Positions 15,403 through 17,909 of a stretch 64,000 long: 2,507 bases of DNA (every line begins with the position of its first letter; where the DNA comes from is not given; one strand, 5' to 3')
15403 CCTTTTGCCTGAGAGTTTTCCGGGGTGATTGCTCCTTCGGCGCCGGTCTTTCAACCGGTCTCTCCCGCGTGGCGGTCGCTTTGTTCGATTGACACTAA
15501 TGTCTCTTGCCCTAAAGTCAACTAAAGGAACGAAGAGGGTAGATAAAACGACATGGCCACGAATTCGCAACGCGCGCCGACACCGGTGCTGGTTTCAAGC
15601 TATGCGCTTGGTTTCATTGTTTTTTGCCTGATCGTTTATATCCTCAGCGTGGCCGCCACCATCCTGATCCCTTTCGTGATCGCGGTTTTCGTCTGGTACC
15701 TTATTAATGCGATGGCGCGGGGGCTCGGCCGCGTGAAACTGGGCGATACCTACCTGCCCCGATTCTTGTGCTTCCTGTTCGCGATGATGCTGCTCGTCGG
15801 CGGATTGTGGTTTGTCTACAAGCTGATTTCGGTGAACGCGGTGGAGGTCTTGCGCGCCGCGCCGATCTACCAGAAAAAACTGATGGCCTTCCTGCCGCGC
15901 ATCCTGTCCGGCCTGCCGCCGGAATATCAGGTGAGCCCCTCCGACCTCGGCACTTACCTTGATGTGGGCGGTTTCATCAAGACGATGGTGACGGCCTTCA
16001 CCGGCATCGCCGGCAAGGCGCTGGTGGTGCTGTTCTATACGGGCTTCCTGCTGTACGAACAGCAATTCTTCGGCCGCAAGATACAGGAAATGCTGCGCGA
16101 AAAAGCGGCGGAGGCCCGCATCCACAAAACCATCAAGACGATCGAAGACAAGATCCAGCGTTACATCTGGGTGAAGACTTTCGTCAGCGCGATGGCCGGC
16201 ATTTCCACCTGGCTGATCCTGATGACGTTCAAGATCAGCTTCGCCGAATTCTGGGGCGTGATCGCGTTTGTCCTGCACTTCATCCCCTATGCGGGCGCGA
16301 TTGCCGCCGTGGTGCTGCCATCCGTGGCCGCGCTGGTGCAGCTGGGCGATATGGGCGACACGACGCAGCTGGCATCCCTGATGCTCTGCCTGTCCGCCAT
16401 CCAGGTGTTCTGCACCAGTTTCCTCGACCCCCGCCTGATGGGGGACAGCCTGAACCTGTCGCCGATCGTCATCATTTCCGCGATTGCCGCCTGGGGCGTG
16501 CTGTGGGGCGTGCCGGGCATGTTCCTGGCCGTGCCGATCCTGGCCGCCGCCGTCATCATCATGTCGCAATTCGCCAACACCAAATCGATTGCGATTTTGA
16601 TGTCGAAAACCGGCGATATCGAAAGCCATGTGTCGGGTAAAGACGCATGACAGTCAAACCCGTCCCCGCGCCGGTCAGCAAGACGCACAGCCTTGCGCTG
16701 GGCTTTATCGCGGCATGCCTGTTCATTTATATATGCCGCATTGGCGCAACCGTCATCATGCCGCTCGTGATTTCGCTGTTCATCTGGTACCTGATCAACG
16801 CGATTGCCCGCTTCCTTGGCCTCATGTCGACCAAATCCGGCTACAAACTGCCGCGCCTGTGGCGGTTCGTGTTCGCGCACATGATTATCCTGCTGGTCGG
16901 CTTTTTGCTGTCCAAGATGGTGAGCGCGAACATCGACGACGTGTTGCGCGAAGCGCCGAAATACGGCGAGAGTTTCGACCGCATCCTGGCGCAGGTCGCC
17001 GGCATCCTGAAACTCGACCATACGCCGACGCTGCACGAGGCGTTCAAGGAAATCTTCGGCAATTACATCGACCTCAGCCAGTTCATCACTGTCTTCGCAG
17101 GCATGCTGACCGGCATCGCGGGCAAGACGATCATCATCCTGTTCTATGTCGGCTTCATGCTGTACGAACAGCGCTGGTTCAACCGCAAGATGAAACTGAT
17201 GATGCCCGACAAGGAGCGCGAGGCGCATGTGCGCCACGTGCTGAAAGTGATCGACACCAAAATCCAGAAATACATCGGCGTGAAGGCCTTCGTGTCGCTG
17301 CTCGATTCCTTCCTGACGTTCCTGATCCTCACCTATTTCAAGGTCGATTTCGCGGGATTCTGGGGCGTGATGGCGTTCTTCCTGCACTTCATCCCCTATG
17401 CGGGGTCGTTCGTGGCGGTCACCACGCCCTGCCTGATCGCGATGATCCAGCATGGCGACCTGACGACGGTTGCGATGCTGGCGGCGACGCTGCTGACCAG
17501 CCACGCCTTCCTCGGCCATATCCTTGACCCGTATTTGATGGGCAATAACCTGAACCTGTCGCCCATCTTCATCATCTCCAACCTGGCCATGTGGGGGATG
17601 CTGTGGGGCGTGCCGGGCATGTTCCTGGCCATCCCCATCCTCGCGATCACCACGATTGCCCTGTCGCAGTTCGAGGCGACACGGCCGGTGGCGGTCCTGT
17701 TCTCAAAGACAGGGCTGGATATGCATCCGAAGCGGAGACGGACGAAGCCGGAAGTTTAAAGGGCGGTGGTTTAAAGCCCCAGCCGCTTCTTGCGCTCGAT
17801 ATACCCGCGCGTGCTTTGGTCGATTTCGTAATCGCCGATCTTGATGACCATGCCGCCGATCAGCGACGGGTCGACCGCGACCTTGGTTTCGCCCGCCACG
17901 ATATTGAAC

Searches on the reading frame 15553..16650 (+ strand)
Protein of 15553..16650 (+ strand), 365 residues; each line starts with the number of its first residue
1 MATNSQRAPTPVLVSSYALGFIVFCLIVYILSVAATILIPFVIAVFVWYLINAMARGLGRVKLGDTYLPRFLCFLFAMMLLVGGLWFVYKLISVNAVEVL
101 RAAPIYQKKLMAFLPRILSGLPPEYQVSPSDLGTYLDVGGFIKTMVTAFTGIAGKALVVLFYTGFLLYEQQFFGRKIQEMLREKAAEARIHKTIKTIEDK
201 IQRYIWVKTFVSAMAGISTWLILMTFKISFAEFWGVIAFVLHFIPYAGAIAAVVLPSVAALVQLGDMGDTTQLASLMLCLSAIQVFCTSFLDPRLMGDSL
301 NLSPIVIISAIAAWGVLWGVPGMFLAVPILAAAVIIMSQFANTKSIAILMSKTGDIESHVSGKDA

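Call 3: search_protein_families(library=pfam, proteins=[window:15553-16650:+], max_evalue=0.01)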
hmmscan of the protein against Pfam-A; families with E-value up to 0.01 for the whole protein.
window:15553-16650:+ (365 aa): 1 family
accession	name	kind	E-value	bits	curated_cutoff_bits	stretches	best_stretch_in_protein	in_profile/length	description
PF01594.21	AI-2E_transport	-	1.2e-39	136.9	34.3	1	19-339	3-325/327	AI-2E family transporter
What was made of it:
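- Checked: The gene downstream of delta is a convergent AI-2E family transporter (16647..17759 +, call 3), whose stop lies 11 nt from the delta stop.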

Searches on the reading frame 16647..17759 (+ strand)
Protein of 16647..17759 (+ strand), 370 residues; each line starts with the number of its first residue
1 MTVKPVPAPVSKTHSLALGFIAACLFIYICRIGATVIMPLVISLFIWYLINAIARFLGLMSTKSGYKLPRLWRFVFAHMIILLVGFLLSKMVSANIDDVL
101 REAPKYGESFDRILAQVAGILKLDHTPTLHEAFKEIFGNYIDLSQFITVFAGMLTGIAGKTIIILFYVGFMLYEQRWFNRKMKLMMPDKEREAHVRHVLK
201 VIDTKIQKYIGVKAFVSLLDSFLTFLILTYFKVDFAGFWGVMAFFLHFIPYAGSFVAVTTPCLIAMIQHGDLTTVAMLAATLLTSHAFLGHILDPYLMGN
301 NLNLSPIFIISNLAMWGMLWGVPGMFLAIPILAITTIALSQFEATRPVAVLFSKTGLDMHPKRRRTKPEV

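Call 3: search_protein_families(library=pfam, proteins=[window:16647-17759:+], max_evalue=0.01)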
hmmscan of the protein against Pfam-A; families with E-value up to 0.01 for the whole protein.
window:16647-17759:+ (370 aa): 1 family
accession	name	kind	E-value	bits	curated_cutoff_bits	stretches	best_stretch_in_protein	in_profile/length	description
PF01594.21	AI-2E_transport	-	4.7e-44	151.3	34.3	1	20-341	6-325/327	AI-2E family transporter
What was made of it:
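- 16647..17759 (+): Convergent AI-2E family transporter that bounds the unit. It is the second of a tandem pair with 15553-16650. PF01594 4.7e-44 (call 3).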
